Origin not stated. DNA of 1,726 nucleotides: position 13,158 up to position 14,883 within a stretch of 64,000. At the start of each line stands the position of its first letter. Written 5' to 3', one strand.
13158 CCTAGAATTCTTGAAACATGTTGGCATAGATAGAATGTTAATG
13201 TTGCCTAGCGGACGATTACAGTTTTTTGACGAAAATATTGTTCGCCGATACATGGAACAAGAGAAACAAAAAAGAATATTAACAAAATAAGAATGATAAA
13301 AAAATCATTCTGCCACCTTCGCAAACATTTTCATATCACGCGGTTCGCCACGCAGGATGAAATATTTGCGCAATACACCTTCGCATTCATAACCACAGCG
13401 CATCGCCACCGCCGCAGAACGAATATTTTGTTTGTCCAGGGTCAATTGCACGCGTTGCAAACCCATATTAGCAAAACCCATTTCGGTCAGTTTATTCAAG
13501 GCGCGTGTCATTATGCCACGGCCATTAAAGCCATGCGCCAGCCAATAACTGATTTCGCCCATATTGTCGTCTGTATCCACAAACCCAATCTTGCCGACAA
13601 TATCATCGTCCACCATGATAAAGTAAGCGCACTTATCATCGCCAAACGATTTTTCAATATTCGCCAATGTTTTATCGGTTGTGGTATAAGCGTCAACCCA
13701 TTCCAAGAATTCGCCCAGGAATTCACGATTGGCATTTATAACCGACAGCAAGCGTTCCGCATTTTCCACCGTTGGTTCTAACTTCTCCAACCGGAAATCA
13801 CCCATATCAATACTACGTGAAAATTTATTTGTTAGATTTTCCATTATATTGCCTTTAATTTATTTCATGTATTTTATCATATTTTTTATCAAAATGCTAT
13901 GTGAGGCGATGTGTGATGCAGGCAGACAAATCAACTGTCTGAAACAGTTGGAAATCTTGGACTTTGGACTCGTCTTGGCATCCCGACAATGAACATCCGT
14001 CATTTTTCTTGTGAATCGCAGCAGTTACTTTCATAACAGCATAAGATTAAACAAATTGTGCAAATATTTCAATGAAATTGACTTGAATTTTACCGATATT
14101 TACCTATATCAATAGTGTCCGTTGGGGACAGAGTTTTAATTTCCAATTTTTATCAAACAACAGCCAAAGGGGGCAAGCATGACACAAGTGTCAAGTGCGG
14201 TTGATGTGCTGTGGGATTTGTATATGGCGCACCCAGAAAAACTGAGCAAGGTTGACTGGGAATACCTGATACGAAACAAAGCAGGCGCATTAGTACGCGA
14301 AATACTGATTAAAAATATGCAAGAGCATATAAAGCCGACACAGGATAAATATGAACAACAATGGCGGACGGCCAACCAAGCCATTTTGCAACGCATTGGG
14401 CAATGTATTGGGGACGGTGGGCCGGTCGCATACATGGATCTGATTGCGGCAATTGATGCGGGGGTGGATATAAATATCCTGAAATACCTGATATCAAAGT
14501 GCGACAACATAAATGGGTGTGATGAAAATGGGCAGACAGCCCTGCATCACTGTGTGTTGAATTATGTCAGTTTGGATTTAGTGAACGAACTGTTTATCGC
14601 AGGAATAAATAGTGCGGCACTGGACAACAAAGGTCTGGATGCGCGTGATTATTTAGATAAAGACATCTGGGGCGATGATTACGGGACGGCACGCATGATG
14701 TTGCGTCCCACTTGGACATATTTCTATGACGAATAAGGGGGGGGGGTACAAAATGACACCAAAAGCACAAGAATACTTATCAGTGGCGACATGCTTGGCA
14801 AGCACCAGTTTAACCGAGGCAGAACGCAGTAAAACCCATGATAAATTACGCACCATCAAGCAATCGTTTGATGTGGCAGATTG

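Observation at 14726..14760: G10 homopolymer wedged between an ankyrin-repeat gene and a small ORF: candidate phase-variation switch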

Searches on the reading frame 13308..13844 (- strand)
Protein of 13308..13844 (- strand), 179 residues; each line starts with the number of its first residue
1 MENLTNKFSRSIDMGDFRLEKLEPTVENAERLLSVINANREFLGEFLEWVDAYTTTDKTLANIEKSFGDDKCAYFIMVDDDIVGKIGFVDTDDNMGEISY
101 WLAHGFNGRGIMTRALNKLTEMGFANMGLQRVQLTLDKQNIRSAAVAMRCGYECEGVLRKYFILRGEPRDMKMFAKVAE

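Call 5: search_protein_families(library=pfam, proteins=[window:13308-13844:-], max_evalue=0.1)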
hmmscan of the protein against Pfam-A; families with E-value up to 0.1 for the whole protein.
window:13308-13844:- (179 aa): 4 families
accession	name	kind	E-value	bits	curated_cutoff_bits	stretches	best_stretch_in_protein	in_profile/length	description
PF13302.13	Acetyltransf_3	-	4.1e-19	70.1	25.4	1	24-152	7-137/138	Acetyltransferase (GNAT) domain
PF00583.31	Acetyltransf_1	-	4.9e-12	46.6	20.7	1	54-152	17-116/116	Acetyltransferase (GNAT) family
PF13420.13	Acetyltransf_4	-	3e-08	34.3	24.3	1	47-173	28-155/155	Acetyltransferase (GNAT) domain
PF13523.12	Acetyltransf_8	-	0.019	15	27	1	92-156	76-141/145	Acetyltransferase (GNAT) domain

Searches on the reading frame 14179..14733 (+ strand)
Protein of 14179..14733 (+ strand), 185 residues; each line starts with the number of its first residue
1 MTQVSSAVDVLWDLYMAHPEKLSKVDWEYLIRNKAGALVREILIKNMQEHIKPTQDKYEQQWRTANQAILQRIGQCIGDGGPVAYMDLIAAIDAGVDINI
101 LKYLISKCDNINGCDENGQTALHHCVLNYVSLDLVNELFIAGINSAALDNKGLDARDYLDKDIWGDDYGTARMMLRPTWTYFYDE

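Call 5: search_protein_families(library=pfam, proteins=[window:14179-14733:+], max_evalue=0.1)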
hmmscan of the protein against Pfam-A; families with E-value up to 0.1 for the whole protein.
window:14179-14733:+ (185 aa): 4 families
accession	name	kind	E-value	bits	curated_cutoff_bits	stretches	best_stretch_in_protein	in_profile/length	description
PF12796.13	Ank_2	-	9.3e-06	26.6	27.3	1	88-144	33-85/90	Ankyrin repeats (3 copies)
PF13637.12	Ank_4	-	0.0016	19.2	22.7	1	99-128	11-40/50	Ankyrin repeats (many copies)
PF14284.11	PcfJ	-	0.0022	18.2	25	1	70-145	55-107/147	PcfJ-like protein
PF00023.36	Ank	-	0.011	16.4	21.1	0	117-147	1-30/33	Ankyrin repeat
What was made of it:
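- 14179..14736 (+): 185-aa gene: N-terminal helical module plus C-terminal ankyrin repeats, ending ...FYDE-TAA. Upstream cistron of the pair. Pfam Ank_2 26.6 bits, just under the cutoff (call 5).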

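Call 6: find_encoding_contigs(protein=window:14179-14733:+, flank=3000, max_places=10)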
Protein window:14179-14733:+ (185 aa): no gene with exactly this product is on record in the collection.

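Call 9: find_related_loci(query=window:14179-14733:+, collection=genome_contigs, flank=5000)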
Query window:14179-14733:+ (185 aa) in genome_contigs; peptide patterns used: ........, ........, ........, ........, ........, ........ (x = any residue, [..] = any of these).
41 stretches matched a pattern; 9 encode a relative of the query (tblastn E <= 1e-3); 9 distinct loci.
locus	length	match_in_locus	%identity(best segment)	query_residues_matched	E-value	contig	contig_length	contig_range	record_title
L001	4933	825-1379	90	1-185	3e-114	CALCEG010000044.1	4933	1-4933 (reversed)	MAG TPA_asm: uncultured Alphaproteobacteria bacterium isolate SRR6425765_bin.98_CONCOCT_v1.1_MAG genome assembly, contig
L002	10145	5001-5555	91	1-185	5e-114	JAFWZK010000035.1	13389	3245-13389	MAG: Alphaproteobacteria bacterium isolate RGIG6210 Sheep_Rectum-2__c540819, whole genome shotgun sequence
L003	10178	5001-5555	90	1-185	3e-111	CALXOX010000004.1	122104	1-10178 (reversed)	MAG: uncultured Alphaproteobacteria bacterium isolate BRZ_MD__bin1 genome assembly, contig: BRZ_MD__NODE_198_length_1221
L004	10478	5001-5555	88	1-185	4e-111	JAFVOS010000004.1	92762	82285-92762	MAG: Alphaproteobacteria bacterium isolate RGIG5256 Sheep_Colon-1__c171516, whole genome shotgun sequence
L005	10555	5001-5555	88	1-185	4e-110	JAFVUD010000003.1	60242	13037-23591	MAG: Alphaproteobacteria bacterium isolate RGIG5397 Sheep_Colon-3__c749670, whole genome shotgun sequence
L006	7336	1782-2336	84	1-185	1e-106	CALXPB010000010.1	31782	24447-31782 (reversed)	MAG: uncultured Alphaproteobacteria bacterium isolate BRZ_R__bin77 genome assembly, contig: BRZ_R__NODE_2062_length_3178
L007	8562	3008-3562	81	1-185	8e-104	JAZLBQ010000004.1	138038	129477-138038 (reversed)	MAG: Candidatus Enterousia sp. isolate T1900045063_TC20190056.MAGScoT_cleanbin_000013 SGB_4572_k141_2068917, whole genom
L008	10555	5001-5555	82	1-185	4e-103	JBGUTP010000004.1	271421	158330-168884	MAG: Candidatus Enterousia sp. isolate fecal_MAG_67 fecal_MAG_67_contig_0004, whole genome shotgun sequence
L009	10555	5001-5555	89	1-185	3e-110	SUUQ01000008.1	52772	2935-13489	MAG: Alphaproteobacteria bacterium isolate SIG50 NODE_14690_length_52772_cov_6.926147, whole genome shotgun sequence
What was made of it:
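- The relatives are all metagenome assemblies, so the window probably is too (call 9).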

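Call 23: search_protein_families(library=ncbifam, proteins=[window:14179-14733:+], max_evalue=1)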
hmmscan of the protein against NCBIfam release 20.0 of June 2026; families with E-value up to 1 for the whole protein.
window:14179-14733:+ (185 aa): 3 families
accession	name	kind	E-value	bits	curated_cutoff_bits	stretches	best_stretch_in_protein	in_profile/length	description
NF043027.1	T4SS_AnkQ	equivalog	0.023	13.4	700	1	107-155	354-400/496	Dot/Icm T4SS effector AnkQ/LegA10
NF011654.0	PRK15072.1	subfamily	0.089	11.6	430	1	127-183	15-71/404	D-galactonate dehydratase family protein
NF043023.1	T4SS_AnkH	equivalog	0.09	11.5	600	1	84-153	32-99/467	Dot/Icm T4SS effector AnkH/LegA3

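Call 24: search_protein_families(library=padloc, proteins=[window:14179-14733:+], max_evalue=1)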
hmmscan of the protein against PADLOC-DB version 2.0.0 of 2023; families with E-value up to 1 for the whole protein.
window:14179-14733:+ (185 aa): 1 family
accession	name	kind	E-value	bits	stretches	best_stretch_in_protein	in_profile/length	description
PDLC04783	PDC-M72A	-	0.0045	14.3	1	88-153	234-297/392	-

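Call 25: search_protein_families(library=phrogs, proteins=[window:14179-14733:+], max_evalue=1)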
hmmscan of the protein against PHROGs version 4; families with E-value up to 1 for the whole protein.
window:14179-14733:+ (185 aa): 3 families
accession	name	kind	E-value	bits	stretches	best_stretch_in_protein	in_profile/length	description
phrog_9262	-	unknown function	2.2e-05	25.1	1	96-157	51-113/253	-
phrog_9049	-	unknown function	0.0012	15.7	1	29-151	3509-3573/4700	-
phrog_33486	-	unknown function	0.1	13.9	1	10-64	44-97/107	-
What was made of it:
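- Tried and rejected: Pfam, NCBIfam, PADLOC and PHROGs have no family for the small protein (calls 5, 23-25).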

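Call 28: find_homologous_proteins(query=window:14179-14733:+, max_evalue=0.001)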
Query window:14179-14733:+ (185 aa): 48 proteins with E <= 0.001 among 103 candidates.
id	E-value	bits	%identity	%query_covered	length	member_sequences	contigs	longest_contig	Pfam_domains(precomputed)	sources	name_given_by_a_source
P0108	5.2e-110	383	91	100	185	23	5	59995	PF12796.14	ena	-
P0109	2.2e-109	381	91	100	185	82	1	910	PF12796.14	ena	-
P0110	3.4e-108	377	90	100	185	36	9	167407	-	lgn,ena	-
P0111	3.4e-108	377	90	100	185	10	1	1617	PF12796.14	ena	-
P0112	1.2e-106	372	89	100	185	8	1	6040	PF12796.14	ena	-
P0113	1.9e-106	372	88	100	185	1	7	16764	PF12796.14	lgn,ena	-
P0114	5.5e-106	370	88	100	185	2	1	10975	PF12796.14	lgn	-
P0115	2.9e-104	365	86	100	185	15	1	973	-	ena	-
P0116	2.9e-104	365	85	100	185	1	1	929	PF12796.14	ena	-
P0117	3.2e-104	364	87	100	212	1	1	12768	PF12796.14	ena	-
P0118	5.5e-104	364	86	100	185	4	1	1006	PF12796.14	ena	-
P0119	4.5e-103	361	87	100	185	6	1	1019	PF12796.14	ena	-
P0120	5.4e-103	360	86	100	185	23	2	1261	PF12796.14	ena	-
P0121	5.5e-103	360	85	100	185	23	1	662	PF12796.14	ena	-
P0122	9.6e-103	360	86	100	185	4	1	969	-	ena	-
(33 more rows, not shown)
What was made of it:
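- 14179..14736 (+): 48 homologues, mostly 185 aa (call 28).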

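Call 77: predict_structure(alignment_id=A4)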
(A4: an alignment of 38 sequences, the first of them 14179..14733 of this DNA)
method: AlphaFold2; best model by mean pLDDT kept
length: 185 residues; sequences in the alignment: 38
mean_pLDDT: 86.8   pTM: 0.66
mean pLDDT of the five models: 86.8, 86.5, 85.7, 84.6, 84.3
residues with pLDDT >= 90: 87; 70-90: 80; 50-70: 12; < 50: 6
segments of 3 or more residues with pLDDT < 50: 1-4
pLDDT, mean of each block of 10 residues (from residue 1): 66 88 86 82 85 72 90 89 94 92 95 97 94 94 94 94 88 81 52
secondary structure, 60 per line:
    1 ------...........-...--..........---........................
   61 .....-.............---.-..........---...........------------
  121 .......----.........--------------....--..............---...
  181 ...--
elements in order: H7-17 H24-33 H37-65 H67-79 H85-94 H98-107 H121-127 H132-140 H155-158 H161-174 H178-183
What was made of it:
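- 14179..14736 (+): AF2 pLDDT 87 (call 77).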

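Call 79: fold_search(model_id=the predicted structure, library=pdb)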
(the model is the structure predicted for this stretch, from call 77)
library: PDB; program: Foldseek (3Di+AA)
matches with E <= 10: 1004; with E <= 0.001: 0
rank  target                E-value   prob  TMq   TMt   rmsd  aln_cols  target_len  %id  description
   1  9dvg                  1.9e-03  1.00  0.40  0.33   2.7        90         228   26  Crystal Structure of a DARPin Fused to the 1TEL Crystallization Chaperone via a Direct Helical Fusion in a 2-Fold Crysta (released 2024-10-23)
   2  4hrl_A                2.2e-03  1.00  0.42  0.47   2.2        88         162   25  Structural Basis for Eliciting a Cytotoxic Effect in HER2-Overexpressing Cancer Cells via Binding to the Extracellular (released 2013-10-16)
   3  7n2b_B                2.2e-03  1.00  0.41  0.20  15.6       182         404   19  A DARPin semi-rigidly fused to the 3TEL crystallization chaperone (released 2021-06-09)
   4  7tyz_B                2.4e-03  1.00  0.40  0.47   2.5        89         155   27  Cryo-EM structure of SARS-CoV-2 spike in complex with FSR22, an anti-SARS-CoV-2 DARPin (released 2022-12-07)
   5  7dnf_F                2.8e-03  1.00  0.41  0.48   2.4        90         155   27  DARPin 63_B7 in complex with V3-IY (MN) crown mimetic (released 2021-12-15)
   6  8a19_A                3.7e-03  1.00  0.35  0.06  16.0       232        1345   16  Structure of a leucinostatin derivative determined by host lattice display : L1E4V1 construct (released 2022-12-07)
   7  2xen                  4.1e-03  1.00  0.42  0.80   2.5        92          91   26  Structural Determinants for Improved Thermal Stability of Designed Ankyrin Repeat Proteins With a Redesigned C-capping M (released 2010-08-18)
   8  6zo5_D                4.3e-03  1.00  0.40  0.48   2.6        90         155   26  Fusidic acid binding to the TM1/TM2 groove of AcrB-G619P_G621P (released 2021-05-19)
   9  9gtk_B                4.3e-03  1.00  0.43  0.48   3.0        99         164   21  KRAS in complex with DARPin 784_F5 (released 2025-06-25)
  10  1n0r                  4.8e-03  1.00  0.46  0.65   4.1       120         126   22  4ANK: A designed ankyrin repeat protein with four identical consensus repeats (released 2003-01-28)
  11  8ipp_B                5.0e-03  1.00  0.40  0.58   2.5        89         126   26  Crystal structure of the complex between an ankyrin and a parallel G-quadruplex (released 2024-07-31)
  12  28qm_B                5.0e-03  1.00  0.40  0.46   2.5        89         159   24  MBP bound to distal DARPin (AHIR dodecamer scaffold system) (released 2026-02-25)
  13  9gau_A                5.0e-03  1.00  0.41  0.60   2.3        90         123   26  Sumo-Darpin-C10-complex (released 2025-03-05)
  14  7b4v_A                5.3e-03  1.00  0.42  0.59   2.3        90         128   23  Broadly neutralizing DARPin bnD.2 in complex with the HIV-1 envelope variable loop 3 crown mimetic peptide V3-IF (BG50 (released 2021-11-24)
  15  4dx5_E                5.3e-03  1.00  0.41  0.49   2.6        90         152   26  Transport of drugs by the multidrug transporter AcrB involves an access and a deep binding pocket that are separated b (released 2012-05-02)
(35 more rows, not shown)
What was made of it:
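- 14179..14736 (+): Foldseek matches to DARPins and ankyrin repeats (call 79).
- On Ankyrin-repeat protein (upstream gene): The AF2 model matches DARPins and consensus ankyrins over about 90 residues with probability 1.0 (calls 77, 79).
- Checked: The AlphaFold model (pLDDT 87, call 77) matches DARPins and ankyrin repeats over about 90 C-terminal residues, with Foldseek probability 1.0 and rmsd 2.2-2.7 A (call 79).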
